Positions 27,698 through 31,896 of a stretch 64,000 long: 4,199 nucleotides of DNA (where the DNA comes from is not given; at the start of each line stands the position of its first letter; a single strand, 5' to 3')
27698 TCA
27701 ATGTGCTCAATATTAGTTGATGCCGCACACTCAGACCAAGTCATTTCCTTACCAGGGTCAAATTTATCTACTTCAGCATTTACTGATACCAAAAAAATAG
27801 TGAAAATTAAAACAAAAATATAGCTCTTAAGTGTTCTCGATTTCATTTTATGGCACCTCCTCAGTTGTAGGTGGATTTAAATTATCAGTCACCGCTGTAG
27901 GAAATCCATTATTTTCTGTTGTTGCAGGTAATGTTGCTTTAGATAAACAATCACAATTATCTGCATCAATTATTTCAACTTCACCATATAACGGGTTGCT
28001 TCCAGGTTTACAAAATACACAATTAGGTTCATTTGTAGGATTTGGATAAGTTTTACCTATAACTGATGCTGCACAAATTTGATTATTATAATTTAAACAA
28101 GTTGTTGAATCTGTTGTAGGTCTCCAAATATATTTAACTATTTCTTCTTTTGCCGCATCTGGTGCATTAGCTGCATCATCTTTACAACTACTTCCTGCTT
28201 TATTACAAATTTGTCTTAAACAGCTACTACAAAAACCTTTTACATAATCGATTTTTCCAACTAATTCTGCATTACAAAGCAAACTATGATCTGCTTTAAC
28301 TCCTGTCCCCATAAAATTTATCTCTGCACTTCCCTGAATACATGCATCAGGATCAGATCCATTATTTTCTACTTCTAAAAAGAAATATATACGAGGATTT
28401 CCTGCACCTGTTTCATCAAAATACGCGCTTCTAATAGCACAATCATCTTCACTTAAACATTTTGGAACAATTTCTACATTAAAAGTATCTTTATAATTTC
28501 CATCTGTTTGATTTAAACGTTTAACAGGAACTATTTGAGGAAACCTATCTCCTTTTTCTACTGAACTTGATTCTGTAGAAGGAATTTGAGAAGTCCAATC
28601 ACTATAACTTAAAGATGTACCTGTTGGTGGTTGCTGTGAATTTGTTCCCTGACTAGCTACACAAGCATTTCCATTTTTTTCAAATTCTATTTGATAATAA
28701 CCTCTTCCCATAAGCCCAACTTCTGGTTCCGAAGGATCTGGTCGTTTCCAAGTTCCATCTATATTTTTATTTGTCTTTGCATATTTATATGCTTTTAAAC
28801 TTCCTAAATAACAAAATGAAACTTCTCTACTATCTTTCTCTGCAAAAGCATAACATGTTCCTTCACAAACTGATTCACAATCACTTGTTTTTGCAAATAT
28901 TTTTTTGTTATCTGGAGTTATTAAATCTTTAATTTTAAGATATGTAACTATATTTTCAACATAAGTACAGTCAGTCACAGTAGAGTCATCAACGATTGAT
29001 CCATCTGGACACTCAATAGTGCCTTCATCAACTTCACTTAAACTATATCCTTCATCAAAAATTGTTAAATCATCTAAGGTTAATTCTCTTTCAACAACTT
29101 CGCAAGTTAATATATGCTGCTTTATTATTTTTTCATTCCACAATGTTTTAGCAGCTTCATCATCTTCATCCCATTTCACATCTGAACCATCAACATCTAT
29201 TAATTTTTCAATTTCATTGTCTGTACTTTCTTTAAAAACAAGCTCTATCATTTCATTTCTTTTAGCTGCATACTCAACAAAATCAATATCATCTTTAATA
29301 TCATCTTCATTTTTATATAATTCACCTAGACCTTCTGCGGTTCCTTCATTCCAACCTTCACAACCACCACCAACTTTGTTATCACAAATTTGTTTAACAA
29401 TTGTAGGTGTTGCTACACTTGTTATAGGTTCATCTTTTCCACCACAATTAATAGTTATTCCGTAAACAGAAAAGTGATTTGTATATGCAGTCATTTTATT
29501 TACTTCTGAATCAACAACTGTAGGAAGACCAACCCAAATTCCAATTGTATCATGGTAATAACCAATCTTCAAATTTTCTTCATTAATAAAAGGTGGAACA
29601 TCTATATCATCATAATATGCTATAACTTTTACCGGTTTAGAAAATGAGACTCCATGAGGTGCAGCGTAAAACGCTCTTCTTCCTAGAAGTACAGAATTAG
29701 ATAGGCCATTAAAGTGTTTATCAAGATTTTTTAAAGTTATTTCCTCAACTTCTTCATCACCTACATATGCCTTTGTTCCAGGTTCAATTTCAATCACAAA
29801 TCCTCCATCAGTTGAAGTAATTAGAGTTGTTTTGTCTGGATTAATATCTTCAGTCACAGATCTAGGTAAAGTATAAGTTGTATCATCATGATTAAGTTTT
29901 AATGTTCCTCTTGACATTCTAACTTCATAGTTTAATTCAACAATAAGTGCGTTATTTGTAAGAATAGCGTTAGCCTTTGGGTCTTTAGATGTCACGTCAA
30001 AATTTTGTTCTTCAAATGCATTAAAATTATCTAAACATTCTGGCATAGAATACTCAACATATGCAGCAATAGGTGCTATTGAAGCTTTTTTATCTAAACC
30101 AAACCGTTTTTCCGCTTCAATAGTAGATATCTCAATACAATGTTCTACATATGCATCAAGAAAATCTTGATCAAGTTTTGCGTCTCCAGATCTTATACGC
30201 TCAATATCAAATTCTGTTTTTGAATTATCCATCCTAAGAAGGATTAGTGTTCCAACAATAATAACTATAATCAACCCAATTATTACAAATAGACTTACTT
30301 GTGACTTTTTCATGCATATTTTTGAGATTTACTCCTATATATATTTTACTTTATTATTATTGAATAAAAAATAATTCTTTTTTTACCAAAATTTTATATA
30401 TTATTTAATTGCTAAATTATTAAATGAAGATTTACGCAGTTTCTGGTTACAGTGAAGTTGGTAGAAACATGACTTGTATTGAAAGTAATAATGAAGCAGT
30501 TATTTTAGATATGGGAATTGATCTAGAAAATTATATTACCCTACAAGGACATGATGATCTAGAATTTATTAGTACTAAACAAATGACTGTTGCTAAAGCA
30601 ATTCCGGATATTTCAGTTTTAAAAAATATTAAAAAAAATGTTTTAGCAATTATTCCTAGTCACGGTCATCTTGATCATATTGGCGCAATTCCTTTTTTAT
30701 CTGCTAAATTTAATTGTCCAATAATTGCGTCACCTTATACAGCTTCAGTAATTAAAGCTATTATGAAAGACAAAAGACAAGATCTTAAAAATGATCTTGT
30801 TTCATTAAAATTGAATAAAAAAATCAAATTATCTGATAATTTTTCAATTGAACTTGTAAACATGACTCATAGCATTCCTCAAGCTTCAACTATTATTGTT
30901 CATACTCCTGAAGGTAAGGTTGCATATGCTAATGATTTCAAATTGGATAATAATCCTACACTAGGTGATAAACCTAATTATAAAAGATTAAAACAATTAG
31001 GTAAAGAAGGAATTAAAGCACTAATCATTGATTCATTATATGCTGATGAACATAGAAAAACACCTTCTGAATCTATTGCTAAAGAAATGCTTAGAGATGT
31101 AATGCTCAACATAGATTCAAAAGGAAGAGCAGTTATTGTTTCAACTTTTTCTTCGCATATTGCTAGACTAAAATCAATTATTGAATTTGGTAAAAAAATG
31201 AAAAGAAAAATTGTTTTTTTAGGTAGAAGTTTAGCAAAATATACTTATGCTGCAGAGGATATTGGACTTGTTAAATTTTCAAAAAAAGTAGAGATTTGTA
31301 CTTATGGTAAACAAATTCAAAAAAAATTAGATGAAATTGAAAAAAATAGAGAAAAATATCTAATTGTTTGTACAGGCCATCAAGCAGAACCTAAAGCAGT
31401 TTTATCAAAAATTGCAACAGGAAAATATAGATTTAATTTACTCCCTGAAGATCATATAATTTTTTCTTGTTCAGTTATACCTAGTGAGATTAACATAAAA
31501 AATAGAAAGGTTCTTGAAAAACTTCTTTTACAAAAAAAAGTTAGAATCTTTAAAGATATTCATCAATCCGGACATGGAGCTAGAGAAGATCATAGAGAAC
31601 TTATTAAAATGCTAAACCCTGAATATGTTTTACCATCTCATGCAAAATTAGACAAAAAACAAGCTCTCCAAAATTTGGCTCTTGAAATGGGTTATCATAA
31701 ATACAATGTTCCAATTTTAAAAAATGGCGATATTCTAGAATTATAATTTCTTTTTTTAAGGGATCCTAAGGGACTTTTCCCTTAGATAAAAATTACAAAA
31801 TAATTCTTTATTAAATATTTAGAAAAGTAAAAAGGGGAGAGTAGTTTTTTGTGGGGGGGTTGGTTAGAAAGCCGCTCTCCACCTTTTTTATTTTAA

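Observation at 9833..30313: Candidate novel surface system: type IV pilus-like module joined to a 16-kb string of four giant cysteine-rich proteins, an MBL-LOG enzyme and a membrane-bound regulator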

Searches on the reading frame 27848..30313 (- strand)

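Call 4: search_protein_families(library=pfam, proteins=[window:27848-30313:-], max_evalue=0.1)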
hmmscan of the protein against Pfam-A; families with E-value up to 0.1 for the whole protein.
window:27848-30313:- (821 aa): 1 family
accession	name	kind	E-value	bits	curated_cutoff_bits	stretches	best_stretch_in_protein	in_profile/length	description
PF17804.6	TSP_NTD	-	0.043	14.5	26.4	1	348-403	75-129/188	Tail specific protease N-terminal domain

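Call 22: search_protein_families(library=ncbifam, proteins=[window:27848-30313:-], max_evalue=0.1)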
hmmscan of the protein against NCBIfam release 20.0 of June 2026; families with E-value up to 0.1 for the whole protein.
window:27848-30313:- (821 aa): 0 families

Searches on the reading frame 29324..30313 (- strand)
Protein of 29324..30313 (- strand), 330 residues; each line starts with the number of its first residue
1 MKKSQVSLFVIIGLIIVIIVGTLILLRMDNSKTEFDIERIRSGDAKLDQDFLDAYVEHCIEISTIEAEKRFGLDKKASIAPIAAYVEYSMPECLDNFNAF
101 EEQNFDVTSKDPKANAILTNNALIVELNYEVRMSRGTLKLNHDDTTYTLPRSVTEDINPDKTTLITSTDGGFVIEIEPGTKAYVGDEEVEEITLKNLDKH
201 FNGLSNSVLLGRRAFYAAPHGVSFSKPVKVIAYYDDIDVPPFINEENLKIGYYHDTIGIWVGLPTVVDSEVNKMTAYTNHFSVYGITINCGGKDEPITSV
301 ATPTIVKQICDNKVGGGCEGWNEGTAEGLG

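Call 34: find_homologous_proteins(query=A1, max_evalue=0.001)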
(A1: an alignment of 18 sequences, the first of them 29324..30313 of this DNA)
Query A1 (18 sequences) (330 aa, profile of the alignment): 3 proteins with E <= 0.001 among 8000 candidates.
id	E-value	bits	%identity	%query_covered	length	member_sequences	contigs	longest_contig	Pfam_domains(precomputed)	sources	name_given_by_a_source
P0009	5.0e-100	353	59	79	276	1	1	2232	-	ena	-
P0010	7.3e-15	73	71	2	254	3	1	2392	-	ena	-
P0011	4.7e-11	60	50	7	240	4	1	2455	-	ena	-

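Call 46: search_protein_representatives(alignment_id=A2)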
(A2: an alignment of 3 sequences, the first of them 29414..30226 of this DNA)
Query: 3 sequences, 273 profile positions. Proteins with E-value up to 0.001 (for the whole library): 3723; up to 1e-10: 678; up to 1e-30: 146. The best 150 are listed.
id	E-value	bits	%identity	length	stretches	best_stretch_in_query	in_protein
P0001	4.8e-133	458.8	-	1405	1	1-273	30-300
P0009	7.2e-89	313.9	-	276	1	8-253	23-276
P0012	9.7e-87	306.9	-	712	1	15-262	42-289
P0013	4.4e-83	294.9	-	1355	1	3-264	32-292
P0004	1.9e-82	292.8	-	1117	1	10-270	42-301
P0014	9.8e-81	287.2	-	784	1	6-264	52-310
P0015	4.6e-79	281.7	-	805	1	8-266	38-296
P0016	4.1e-78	278.6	-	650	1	8-266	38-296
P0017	7.1e-78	277.9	-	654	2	6-271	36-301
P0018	1.0e-77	277.3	-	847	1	15-264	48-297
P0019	1.6e-77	276.7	-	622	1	23-264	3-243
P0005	1.2e-75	270.6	-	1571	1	6-263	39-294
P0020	7.2e-73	261.4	-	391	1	15-269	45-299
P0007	1.2e-71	257.5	-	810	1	19-263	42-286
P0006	2.6e-70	253.0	-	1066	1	15-267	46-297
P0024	1.3e-64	234.4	-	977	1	15-264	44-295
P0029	1.2e-59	218.1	-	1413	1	16-271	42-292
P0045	2.6e-49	184.2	-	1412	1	14-264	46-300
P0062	1.5e-41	158.8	-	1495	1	20-261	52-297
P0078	6.1e-39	150.2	-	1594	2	17-264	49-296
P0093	5.5e-37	143.7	-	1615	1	18-263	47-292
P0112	4.7e-34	134.1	-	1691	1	3-262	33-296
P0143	2.7e-31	125.1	-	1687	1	9-264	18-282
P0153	1.5e-30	122.6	-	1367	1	8-263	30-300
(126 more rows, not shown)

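Call 85: list_cluster_members(proteins=[P0012, P0024, P0029, P0045, P0062, P0078, P0093, P0112, P0143, P0153])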
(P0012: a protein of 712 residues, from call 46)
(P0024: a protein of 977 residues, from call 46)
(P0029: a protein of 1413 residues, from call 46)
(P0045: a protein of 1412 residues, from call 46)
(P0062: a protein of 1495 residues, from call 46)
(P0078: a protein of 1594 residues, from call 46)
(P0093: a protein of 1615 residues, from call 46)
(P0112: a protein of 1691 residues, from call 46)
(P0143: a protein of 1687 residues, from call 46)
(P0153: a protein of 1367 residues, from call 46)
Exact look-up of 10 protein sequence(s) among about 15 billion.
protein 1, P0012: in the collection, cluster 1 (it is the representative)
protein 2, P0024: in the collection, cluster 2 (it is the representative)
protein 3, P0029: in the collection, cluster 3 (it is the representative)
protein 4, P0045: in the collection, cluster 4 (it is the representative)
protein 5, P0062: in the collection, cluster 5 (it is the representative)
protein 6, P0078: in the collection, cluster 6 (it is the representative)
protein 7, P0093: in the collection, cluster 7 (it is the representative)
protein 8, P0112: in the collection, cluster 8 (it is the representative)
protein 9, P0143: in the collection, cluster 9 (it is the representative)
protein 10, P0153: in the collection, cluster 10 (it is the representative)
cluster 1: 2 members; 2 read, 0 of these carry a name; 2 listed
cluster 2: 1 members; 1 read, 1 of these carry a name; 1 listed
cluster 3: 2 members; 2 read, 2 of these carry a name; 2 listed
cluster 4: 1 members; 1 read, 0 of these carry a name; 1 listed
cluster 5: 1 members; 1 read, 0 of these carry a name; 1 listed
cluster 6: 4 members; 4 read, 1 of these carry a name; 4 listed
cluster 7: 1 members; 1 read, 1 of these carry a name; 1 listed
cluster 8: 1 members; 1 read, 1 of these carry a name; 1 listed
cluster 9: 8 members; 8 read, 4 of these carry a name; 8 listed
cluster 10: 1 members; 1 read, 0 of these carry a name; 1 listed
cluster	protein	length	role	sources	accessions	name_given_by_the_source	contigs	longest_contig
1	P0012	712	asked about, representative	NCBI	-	-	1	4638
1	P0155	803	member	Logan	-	-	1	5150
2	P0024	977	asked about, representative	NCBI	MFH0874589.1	MAG: hypothetical protein V1859_01535 [archaeon]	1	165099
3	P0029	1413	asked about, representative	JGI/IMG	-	hypothetical protein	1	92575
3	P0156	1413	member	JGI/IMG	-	hypothetical protein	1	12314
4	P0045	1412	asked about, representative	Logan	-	-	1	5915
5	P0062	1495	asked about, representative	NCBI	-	-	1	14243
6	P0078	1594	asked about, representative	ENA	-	-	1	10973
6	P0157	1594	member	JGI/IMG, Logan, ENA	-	hypothetical protein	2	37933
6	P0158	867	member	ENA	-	-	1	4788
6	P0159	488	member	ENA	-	-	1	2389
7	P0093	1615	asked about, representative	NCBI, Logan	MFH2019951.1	MAG: hypothetical protein ABIJ34_00925 [archaeon]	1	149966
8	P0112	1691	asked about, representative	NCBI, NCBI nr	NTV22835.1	MAG: hypothetical protein HGA85_00480 [Nanoarchaeota archaeon] | hypothetical protein [Nanoarchaeota archaeon]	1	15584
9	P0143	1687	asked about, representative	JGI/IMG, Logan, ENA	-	hypothetical protein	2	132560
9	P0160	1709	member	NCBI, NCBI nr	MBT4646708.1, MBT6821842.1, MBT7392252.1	hypothetical protein HN827_05460 [archaeon] | hypothetical protein [archaeon]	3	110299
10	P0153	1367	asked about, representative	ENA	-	-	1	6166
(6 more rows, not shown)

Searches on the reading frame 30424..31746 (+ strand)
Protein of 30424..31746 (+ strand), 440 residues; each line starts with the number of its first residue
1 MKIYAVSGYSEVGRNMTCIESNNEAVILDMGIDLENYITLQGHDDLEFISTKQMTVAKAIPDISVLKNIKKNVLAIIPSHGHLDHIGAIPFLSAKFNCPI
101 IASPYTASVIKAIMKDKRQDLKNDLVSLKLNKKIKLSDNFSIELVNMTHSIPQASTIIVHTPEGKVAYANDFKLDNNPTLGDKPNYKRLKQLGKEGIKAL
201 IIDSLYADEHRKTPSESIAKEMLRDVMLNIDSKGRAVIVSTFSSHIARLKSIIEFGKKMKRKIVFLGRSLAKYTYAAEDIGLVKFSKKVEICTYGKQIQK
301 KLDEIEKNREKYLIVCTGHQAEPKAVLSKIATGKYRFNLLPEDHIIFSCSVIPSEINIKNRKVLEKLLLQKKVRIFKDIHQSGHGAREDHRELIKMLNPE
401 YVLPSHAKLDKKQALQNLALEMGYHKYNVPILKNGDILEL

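Call 10: search_protein_families(library=pfam, proteins=[window:30424-31746:+], max_evalue=0.001)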
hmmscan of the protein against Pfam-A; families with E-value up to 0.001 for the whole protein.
window:30424-31746:+ (440 aa): 4 families
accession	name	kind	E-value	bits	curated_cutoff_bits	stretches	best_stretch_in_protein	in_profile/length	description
PF22505.1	RNase_J_b_CASP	-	1.7e-25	89.7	27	1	236-356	3-116/126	Ribonuclease J, beta-CASP domain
PF00753.33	Lactamase_B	-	1.2e-12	48.6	22.7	1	13-183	5-161/196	Metallo-beta-lactamase superfamily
PF07521.17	RMMBL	-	2.3e-08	34.3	21.6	1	377-426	9-60/63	Zn-dependent metallo-hydrolase RNA specificity domain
PF12706.13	Lactamase_B_2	-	5.8e-07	29.7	27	1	72-174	30-145/200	Beta-lactamase superfamily domain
